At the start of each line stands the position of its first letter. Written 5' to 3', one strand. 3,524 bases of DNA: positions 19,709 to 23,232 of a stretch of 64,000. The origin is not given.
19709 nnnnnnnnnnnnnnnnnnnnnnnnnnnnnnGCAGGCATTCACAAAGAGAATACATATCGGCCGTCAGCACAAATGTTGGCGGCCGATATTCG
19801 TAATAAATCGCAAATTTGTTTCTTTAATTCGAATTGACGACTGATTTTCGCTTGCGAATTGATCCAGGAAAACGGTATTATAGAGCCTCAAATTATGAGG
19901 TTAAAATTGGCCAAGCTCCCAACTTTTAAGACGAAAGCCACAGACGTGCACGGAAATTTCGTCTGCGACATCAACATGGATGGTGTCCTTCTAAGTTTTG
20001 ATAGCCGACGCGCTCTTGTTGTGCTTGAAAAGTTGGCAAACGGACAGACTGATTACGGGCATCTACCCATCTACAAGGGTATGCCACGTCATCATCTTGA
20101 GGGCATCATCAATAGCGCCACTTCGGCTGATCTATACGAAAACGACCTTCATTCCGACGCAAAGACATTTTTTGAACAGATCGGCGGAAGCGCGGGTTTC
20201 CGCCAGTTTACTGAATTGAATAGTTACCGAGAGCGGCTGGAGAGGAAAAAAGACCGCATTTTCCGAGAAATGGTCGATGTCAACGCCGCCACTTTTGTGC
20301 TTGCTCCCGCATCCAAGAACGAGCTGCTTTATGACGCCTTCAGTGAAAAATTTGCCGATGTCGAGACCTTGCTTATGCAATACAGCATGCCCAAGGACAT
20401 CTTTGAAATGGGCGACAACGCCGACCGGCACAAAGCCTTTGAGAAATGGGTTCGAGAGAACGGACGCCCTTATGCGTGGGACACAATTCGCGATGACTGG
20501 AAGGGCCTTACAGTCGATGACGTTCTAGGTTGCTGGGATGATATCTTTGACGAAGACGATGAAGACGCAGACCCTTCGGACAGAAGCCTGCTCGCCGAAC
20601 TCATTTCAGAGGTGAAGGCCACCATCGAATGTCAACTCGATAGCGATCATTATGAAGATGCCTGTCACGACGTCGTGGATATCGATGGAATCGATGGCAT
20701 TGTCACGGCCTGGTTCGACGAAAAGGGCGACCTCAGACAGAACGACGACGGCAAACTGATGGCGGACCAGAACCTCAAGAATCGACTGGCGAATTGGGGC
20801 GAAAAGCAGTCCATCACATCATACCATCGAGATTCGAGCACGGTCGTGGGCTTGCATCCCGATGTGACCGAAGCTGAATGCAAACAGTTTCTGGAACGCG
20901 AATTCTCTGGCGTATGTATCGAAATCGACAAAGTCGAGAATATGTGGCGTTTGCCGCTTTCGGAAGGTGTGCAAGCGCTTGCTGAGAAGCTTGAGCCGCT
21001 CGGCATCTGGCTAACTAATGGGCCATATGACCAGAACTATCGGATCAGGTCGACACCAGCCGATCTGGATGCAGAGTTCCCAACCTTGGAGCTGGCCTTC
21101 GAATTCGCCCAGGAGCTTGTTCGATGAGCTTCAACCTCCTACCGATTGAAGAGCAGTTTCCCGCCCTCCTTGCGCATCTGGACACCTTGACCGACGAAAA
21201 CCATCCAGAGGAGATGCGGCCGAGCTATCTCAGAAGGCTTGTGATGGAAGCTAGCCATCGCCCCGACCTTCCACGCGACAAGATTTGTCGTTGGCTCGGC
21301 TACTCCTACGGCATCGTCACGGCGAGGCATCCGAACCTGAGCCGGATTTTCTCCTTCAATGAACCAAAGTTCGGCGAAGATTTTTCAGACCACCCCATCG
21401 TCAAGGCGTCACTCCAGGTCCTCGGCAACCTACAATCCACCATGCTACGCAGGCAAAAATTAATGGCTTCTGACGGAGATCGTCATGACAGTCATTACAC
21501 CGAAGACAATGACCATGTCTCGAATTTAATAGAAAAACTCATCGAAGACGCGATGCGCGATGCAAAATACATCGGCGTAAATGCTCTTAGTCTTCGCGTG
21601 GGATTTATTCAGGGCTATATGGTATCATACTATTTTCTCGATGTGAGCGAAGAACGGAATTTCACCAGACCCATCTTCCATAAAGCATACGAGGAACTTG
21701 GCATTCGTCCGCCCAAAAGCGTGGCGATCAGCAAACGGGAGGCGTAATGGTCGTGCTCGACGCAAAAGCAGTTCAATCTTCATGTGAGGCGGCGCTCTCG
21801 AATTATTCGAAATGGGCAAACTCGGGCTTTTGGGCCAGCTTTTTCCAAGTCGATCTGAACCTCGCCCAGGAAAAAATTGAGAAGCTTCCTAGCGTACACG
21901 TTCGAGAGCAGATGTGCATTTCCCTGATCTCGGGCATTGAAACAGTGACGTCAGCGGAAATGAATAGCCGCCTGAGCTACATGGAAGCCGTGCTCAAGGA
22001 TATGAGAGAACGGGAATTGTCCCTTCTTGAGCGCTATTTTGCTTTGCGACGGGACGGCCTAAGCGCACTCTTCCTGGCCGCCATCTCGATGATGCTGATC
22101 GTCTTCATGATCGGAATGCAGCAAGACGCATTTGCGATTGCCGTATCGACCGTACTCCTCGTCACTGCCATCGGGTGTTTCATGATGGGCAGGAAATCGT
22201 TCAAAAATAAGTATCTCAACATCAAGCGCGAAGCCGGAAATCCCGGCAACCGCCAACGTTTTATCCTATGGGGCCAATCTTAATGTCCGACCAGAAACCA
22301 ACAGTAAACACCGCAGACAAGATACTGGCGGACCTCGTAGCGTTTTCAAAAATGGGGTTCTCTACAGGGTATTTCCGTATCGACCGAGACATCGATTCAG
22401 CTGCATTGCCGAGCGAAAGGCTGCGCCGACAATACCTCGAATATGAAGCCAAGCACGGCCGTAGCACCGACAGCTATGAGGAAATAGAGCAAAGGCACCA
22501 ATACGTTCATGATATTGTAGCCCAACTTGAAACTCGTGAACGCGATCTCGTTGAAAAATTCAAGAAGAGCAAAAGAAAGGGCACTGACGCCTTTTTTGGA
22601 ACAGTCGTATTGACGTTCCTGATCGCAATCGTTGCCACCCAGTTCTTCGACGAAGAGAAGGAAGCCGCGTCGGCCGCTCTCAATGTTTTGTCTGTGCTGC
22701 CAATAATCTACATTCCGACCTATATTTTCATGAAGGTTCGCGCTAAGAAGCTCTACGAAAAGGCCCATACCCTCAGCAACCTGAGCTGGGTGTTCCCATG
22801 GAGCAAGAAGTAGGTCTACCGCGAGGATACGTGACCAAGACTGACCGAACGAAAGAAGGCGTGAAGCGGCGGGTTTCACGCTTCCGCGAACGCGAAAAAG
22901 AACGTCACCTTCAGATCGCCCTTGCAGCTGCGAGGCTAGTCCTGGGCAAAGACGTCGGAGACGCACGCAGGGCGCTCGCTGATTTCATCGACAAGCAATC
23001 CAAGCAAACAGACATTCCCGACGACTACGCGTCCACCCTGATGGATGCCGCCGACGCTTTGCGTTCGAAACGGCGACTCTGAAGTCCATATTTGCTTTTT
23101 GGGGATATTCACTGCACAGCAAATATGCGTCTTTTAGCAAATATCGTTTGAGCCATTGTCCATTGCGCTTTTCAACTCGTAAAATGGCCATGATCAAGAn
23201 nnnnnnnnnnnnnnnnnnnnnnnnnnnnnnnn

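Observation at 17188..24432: AAA+ ATPase-led cluster (incl. 5-gene coupled block with two 2TM proteins), divergent from a metallophosphoesterase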

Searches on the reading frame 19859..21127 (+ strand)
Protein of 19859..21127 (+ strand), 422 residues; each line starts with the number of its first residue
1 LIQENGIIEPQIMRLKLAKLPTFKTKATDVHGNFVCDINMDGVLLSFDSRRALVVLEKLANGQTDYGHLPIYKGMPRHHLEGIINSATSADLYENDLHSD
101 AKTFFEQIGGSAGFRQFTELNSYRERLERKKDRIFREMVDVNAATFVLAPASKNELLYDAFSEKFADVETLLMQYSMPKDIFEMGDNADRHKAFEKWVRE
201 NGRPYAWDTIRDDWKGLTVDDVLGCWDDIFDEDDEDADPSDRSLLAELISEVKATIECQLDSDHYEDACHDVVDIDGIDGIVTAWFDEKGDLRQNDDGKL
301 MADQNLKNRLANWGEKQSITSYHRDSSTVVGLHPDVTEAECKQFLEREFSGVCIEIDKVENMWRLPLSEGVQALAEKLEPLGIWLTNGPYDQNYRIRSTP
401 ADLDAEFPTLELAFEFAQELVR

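Call 4: search_protein_families(library=pfam, proteins=[window:19859-21127:+], max_evalue=0.1)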
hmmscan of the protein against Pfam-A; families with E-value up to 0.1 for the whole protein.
window:19859-21127:+ (422 aa): 0 families

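Call 8: search_protein_families(library=padloc, proteins=[window:19859-21127:+], max_evalue=0.1)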
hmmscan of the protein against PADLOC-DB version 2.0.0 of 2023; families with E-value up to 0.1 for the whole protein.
window:19859-21127:+ (422 aa): 0 families

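Call 9: search_protein_families(library=ncbifam, proteins=[window:19859-21127:+], max_evalue=0.1)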
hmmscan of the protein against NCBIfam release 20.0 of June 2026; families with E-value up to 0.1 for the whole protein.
window:19859-21127:+ (422 aa): 0 families

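Call 10: search_protein_families(library=phrogs, proteins=[window:19859-21127:+], max_evalue=0.1)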
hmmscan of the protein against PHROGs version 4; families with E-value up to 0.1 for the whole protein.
window:19859-21127:+ (422 aa): 0 families

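Call 27: search_dna_similar(query=window:19859-21127:+, collection=plasmids, mode=protein, max_evalue=0.01)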
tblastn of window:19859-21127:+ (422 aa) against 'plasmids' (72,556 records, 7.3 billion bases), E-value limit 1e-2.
No match.

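Call 29: find_homologous_proteins(query=window:19859-21127:+, max_evalue=0.01)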
Query window:19859-21127:+ (422 aa): 6 proteins with E <= 0.01 among 7083 candidates.
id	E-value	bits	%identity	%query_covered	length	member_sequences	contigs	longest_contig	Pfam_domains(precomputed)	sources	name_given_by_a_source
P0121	1.1e-279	946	100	97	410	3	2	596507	-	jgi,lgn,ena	-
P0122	2.3e-242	823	87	96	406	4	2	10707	-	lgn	-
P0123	1.2e-176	606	64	96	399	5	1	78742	-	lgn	-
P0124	1.6e-171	589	64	96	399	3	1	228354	-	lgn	-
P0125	3.8e-158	545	64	89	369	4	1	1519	-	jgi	jgi:hypothetical protein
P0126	2.6e-142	493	56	96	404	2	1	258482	-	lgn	-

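Call 69: search_solved_structures(query=A4, max_evalue=1)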
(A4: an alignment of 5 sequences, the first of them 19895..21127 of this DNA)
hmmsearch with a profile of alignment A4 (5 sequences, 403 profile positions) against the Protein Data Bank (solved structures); distinct sequences matched with E-value up to 1: 1.
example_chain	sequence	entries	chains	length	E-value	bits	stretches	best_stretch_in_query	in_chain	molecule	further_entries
4cjd_A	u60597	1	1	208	0.25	13.6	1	184-275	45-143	NADA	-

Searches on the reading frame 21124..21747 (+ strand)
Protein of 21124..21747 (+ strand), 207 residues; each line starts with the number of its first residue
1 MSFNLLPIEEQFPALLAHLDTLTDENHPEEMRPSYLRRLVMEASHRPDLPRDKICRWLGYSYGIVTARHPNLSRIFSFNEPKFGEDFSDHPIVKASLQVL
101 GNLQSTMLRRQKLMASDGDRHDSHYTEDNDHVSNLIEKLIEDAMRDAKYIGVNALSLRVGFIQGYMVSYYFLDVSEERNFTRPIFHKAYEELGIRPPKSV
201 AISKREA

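Call 4: search_protein_families(library=pfam, proteins=[window:21124-21747:+], max_evalue=0.1)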
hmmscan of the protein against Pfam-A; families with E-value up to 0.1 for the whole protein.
window:21124-21747:+ (207 aa): 0 families

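Call 8: search_protein_families(library=padloc, proteins=[window:21124-21747:+], max_evalue=0.1)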
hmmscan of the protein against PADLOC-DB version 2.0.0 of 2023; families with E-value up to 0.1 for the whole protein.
window:21124-21747:+ (207 aa): 0 families

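Call 9: search_protein_families(library=ncbifam, proteins=[window:21124-21747:+], max_evalue=0.1)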
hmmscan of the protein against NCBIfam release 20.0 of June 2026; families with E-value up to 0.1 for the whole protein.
window:21124-21747:+ (207 aa): 0 families

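Call 10: search_protein_families(library=phrogs, proteins=[window:21124-21747:+], max_evalue=0.1)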
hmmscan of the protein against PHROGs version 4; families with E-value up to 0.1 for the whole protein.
window:21124-21747:+ (207 aa): 3 families
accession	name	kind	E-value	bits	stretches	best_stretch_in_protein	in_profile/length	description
phrog_7775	-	unknown function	2.7e-14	54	2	123-190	31-94/95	-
phrog_31753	-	unknown function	4.7e-05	24.2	1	125-186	104-159/161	-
phrog_16805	-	unknown function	0.0012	20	1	174-202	65-93/94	-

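Call 28: search_dna_similar(query=window:21124-21747:+, collection=plasmids, mode=protein, max_evalue=0.01)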
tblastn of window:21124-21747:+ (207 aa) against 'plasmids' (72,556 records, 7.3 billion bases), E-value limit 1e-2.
Records with a match: 3; places in all: 3; records where one place covers at least 80% of the query: 0.
Best place of each record, by identity: <60% 3.
By first word of the organism name: Pseudomonas 2; Rhizobium 1.
By predicted mobility (MOB-suite, as given by PLSDB): non-mobilizable 3.
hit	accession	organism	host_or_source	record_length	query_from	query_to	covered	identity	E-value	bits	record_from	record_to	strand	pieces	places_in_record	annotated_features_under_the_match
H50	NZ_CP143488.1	Pseudomonas silesiensis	single cell,landfill for plastics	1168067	28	191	79%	25.7%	2e-6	55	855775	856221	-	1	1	record has no annotation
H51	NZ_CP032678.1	Pseudomonas sp. Leaf58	Arabidopsis,whole organism,phyllosphere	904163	109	190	40%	33.7%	8e-3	44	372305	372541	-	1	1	hypothetical protein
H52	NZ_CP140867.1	Rhizobium leguminosarum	Trifolium pratense,whole organism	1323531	159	207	24%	49.0%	5e-6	54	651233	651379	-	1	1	record has no annotation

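Call 86: search_solved_structures(query=A6, max_evalue=1)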
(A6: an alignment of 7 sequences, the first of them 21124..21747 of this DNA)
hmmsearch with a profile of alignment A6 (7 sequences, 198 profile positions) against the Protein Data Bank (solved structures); distinct sequences matched with E-value up to 1: 8.
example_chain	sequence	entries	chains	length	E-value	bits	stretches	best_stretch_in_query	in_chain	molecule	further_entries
9q8o_A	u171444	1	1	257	0.43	13.8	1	48-126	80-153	ATP-dependent molecular chaperone HSP82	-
1usv_A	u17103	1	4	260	0.44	13.7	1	48-126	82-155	HEAT SHOCK PROTEIN HSP82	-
1usu_A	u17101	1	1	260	0.44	13.7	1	48-126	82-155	HEAT SHOCK PROTEIN HSP82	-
1hk7_A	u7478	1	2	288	0.5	13.6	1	48-126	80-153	HEAT SHOCK PROTEIN HSP82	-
2cge_A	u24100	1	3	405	0.57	13.4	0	48-126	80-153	ATP-DEPENDENT MOLECULAR CHAPERONE HSP82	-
8bd3_E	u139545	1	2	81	0.79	12.9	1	48-102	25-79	Cytochrome b559 subunit alpha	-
9k7v_E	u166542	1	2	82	0.81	12.9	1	48-102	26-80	Cytochrome b559 subunit alpha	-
9heu_x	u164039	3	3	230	0.95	12.6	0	74-120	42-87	BAG family molecular chaperone regulator 1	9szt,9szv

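Call 101: search_dna_similar(query=window:21124-21747:+, collection=phages, mode=protein, max_evalue=0.01, max_rows=30)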
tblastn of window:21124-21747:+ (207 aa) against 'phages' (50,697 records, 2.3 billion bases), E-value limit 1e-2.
Records with a match: 3; places in all: 3; records where one place covers at least 80% of the query: 0.
Best place of each record, by identity: <60% 3.
By first word of the organism name: Xanthomonas 1; Roseobacter 1; Ruegeria 1.
By host as written in the record: Ruegeria pomeroyi DSS-3 2; Xanthomonas citri 1.
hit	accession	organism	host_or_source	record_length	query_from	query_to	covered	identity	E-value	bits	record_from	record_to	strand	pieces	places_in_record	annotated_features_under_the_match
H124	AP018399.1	Xanthomonas phage XacN1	Xanthomonas citri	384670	136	191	27%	37.5%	4e-3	44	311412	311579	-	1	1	hypothetical protein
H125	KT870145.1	Roseobacter phage DSS3P8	Ruegeria pomeroyi DSS-3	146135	159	201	21%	37.2%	5e-5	49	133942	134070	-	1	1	hypothetical protein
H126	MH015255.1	Ruegeria phage vB_RpoS-V10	Ruegeria pomeroyi DSS-3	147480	159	201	21%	37.2%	5e-5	49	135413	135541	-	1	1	hypothetical protein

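Call 102: get_annotated_region(hit=H125, flank=4000)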
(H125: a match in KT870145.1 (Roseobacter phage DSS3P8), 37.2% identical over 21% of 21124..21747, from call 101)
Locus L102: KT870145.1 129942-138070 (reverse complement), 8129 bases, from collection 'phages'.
description: Roseobacter phage DSS3P8, complete genome.
organism: Roseobacter phage DSS3P8 (NCBI taxid 1735562)
taxonomy: Viruses; Duplodnaviria; Heunggongvirae; Uroviricota; Caudoviricetes
host: Ruegeria pomeroyi DSS-3; source: -; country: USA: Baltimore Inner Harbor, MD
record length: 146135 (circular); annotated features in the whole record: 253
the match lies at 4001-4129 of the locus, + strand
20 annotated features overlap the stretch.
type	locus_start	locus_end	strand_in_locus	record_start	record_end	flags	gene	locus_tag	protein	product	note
CDS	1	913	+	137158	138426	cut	-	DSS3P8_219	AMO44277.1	hypothetical protein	gp219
CDS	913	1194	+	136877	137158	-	-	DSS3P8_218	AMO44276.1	hypothetical protein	gp218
CDS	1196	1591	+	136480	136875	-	-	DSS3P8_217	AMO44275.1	hypothetical protein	gp217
CDS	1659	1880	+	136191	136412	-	-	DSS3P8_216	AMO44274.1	hypothetical protein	gp216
CDS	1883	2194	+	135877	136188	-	-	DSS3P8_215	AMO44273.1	hypothetical protein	gp215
CDS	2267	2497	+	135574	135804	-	-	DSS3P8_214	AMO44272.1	hypothetical protein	gp214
CDS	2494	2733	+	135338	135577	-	-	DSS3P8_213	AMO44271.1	hypothetical protein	gp213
CDS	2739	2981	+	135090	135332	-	-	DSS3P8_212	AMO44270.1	hypothetical protein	gp212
CDS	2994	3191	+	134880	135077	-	-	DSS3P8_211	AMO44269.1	hypothetical protein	gp211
CDS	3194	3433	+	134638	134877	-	-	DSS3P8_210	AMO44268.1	hypothetical protein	gp210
CDS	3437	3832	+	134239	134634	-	-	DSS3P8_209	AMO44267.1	hypothetical protein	gp209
CDS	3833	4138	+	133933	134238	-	-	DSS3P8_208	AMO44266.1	hypothetical protein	gp208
CDS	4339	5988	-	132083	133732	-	-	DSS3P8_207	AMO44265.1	terminase large subunit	gp207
CDS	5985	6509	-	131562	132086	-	-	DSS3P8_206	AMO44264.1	hypothetical protein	gp206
CDS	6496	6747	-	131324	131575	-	-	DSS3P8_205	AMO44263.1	hypothetical protein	gp205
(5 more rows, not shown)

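Call 103: get_annotated_region(hit=H124, flank=4000)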
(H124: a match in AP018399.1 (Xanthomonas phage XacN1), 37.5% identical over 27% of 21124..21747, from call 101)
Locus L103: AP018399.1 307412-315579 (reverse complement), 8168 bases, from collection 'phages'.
description: Xanthomonas phage XacN1 DNA, complete genome.
organism: Xanthomonas phage XacN1 (NCBI taxid 2042251)
taxonomy: Viruses; Duplodnaviria; Heunggongvirae; Uroviricota; Caudoviricetes
host: Xanthomonas citri; source: -; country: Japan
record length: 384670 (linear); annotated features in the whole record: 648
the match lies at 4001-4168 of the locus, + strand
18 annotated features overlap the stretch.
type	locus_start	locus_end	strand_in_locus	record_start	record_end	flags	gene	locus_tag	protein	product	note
CDS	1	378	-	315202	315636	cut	-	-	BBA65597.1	predicted ORF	ORF449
CDS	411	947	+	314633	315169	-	-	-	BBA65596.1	predicted ORF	ORF448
CDS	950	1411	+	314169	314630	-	-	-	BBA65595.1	predicted ORF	ORF447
CDS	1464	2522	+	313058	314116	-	-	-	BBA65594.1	CCA tRNA nucleotidyl transferase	ORF446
CDS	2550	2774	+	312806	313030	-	-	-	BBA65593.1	hypothetical protein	ORF445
CDS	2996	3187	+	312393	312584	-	-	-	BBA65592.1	predicted ORF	ORF444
CDS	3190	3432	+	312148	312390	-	-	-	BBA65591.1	predicted ORF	ORF443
CDS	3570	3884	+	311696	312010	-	-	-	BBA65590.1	predicted ORF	ORF442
CDS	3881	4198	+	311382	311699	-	-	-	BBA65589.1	hypothetical protein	ORF441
CDS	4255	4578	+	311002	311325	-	-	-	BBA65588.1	predicted ORF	ORF440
CDS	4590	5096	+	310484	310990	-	-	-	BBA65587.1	predicted ORF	ORF439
CDS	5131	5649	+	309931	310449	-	-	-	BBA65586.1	predicted ORF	ORF438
CDS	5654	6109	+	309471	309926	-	-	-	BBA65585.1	predicted ORF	ORF437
CDS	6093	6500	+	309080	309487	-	-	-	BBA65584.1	predicted ORF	ORF436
CDS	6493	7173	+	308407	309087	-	-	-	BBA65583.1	predicted ORF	ORF435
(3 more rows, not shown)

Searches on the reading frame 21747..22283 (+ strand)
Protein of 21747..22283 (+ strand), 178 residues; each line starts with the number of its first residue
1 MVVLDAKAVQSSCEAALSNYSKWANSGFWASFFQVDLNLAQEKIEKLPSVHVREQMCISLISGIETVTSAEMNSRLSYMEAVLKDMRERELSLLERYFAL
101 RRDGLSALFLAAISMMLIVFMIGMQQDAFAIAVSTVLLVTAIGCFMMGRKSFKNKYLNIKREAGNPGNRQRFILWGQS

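Call 4: search_protein_families(library=pfam, proteins=[window:21747-22283:+], max_evalue=0.1)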
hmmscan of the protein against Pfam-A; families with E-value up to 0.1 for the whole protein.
window:21747-22283:+ (178 aa): 2 families
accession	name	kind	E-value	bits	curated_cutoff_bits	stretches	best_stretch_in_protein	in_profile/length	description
PF07332.16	Phage_holin_3_6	-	0.0043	17.5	28.4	1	107-155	43-97/116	Putative Actinobacterial Holin-X, holin superfamily III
PF25624.1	PH_S11IP_C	-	0.045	14.3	22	0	40-85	71-116/154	STK11-interacting protein, C-terminal PH domain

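Call 8: search_protein_families(library=padloc, proteins=[window:21747-22283:+], max_evalue=0.1)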
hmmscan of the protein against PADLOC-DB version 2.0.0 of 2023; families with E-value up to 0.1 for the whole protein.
window:21747-22283:+ (178 aa): 0 families

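Call 9: search_protein_families(library=ncbifam, proteins=[window:21747-22283:+], max_evalue=0.1)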
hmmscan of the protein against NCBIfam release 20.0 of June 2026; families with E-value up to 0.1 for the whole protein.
window:21747-22283:+ (178 aa): 3 families
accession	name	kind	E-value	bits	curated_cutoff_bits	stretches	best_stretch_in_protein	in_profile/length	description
NF037961.1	RodA_shape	subfamily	0.0055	16.1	150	1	97-157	163-220/415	rod shape-determining protein RodA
TIGR03323.1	alt_F1F0_F1_gam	exception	0.015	14.6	282.35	1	43-105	209-271/285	alternate F1F0 ATPase, F1 subunit gamma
NF038004.1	darobactin_RiPP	equivalog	0.072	13.2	45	0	30-52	9-31/45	darobactin family peptide antibiotic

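Call 10: search_protein_families(library=phrogs, proteins=[window:21747-22283:+], max_evalue=0.1)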
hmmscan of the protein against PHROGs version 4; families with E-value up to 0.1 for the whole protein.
window:21747-22283:+ (178 aa): 2 families
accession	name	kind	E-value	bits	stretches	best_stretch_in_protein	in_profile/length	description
phrog_33190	-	unknown function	0.012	16.7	1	110-147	16-54/67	-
phrog_3996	-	moron, auxiliary metabolic gene and host takeover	0.042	14.5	1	88-155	74-142/152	membrane protein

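Call 34: find_homologous_proteins(query=A2, max_evalue=0.01)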
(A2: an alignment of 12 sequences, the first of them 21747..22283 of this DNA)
Query A2 (12 sequences) (178 aa, profile of the alignment): 11 proteins with E <= 0.01 among 1430 candidates.
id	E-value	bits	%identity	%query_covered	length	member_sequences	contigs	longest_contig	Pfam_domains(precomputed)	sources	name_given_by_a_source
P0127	1.8e-66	241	97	100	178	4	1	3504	-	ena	-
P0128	3.7e-66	240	-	-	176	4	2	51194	-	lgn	-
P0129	1.8e-65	238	88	100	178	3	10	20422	-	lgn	-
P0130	1.9e-64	235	-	-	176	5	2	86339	-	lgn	-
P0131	4.5e-61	224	-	-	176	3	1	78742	-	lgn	-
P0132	1.9e-59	219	25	64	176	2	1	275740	-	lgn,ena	-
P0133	4.3e-59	217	-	-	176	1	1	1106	-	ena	-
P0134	7.5e-57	210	-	-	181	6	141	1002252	-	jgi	jgi:hypothetical protein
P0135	1.2e-53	200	-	-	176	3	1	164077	-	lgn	-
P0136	5.3e-51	191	20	77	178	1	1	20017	-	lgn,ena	-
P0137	2.0e-45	173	47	99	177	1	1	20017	-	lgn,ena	-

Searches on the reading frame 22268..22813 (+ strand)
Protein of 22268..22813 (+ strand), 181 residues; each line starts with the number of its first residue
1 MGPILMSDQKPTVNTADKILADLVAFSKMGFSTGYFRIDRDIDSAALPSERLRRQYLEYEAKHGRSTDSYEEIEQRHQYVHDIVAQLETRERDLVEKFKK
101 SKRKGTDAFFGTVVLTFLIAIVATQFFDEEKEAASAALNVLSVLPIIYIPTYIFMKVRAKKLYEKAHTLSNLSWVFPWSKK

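Call 4: search_protein_families(library=pfam, proteins=[window:22268-22813:+], max_evalue=0.1)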
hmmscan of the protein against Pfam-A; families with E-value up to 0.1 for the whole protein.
window:22268-22813:+ (181 aa): 0 families

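Call 8: search_protein_families(library=padloc, proteins=[window:22268-22813:+], max_evalue=0.1)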
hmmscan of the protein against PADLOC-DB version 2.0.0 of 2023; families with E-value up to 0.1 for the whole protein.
window:22268-22813:+ (181 aa): 0 families

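Call 9: search_protein_families(library=ncbifam, proteins=[window:22268-22813:+], max_evalue=0.1)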
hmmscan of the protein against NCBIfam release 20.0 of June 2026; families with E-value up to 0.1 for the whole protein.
window:22268-22813:+ (181 aa): 1 family
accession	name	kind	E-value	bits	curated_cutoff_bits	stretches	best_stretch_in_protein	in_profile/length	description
NF053700.1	bfi2_fam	equivalog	0.022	14.2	350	1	77-165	10-95/294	Bf21 family immunity protein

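Call 10: search_protein_families(library=phrogs, proteins=[window:22268-22813:+], max_evalue=0.1)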
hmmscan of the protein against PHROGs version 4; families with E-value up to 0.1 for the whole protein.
window:22268-22813:+ (181 aa): 1 family
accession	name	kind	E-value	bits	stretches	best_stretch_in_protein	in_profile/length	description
phrog_18007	-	unknown function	0.004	18.1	1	90-124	22-54/79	-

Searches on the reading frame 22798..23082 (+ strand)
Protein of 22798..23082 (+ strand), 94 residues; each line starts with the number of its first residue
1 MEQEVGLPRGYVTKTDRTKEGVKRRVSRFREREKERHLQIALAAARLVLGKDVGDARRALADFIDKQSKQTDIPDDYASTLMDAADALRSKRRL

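Call 4: search_protein_families(library=pfam, proteins=[window:22798-23082:+], max_evalue=0.1)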
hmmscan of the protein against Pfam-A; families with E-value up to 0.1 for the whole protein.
window:22798-23082:+ (94 aa): 0 families

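Call 8: search_protein_families(library=padloc, proteins=[window:22798-23082:+], max_evalue=0.1)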
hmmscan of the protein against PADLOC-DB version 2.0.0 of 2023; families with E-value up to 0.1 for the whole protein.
window:22798-23082:+ (94 aa): 0 families

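Call 9: search_protein_families(library=ncbifam, proteins=[window:22798-23082:+], max_evalue=0.1)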
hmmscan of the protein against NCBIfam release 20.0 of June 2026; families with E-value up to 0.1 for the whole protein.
window:22798-23082:+ (94 aa): 0 families

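Call 10: search_protein_families(library=phrogs, proteins=[window:22798-23082:+], max_evalue=0.1)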
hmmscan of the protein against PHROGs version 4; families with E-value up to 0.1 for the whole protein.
window:22798-23082:+ (94 aa): 0 families

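Call 87: search_solved_structures(query=A7, max_evalue=1)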
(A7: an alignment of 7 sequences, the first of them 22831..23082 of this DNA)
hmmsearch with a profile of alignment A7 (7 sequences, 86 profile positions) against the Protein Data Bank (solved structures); distinct sequences matched with E-value up to 1: 0.

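Call 114: search_protein_families(library=pfam, alignment_id=A7, max_evalue=1)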
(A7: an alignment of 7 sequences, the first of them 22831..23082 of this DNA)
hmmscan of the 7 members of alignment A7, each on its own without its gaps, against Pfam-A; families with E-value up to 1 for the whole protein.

A. member 1, window:22831-23082:+ (83 aa): 0 families

B. families by the number of members that match (of 7 scanned): 2 families
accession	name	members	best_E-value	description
PF19101.5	DUF5788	2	0.023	Family of unknown function (DUF5788)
PF00004.35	AAA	1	0.15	ATPase family associated with various cellular activities (AAA)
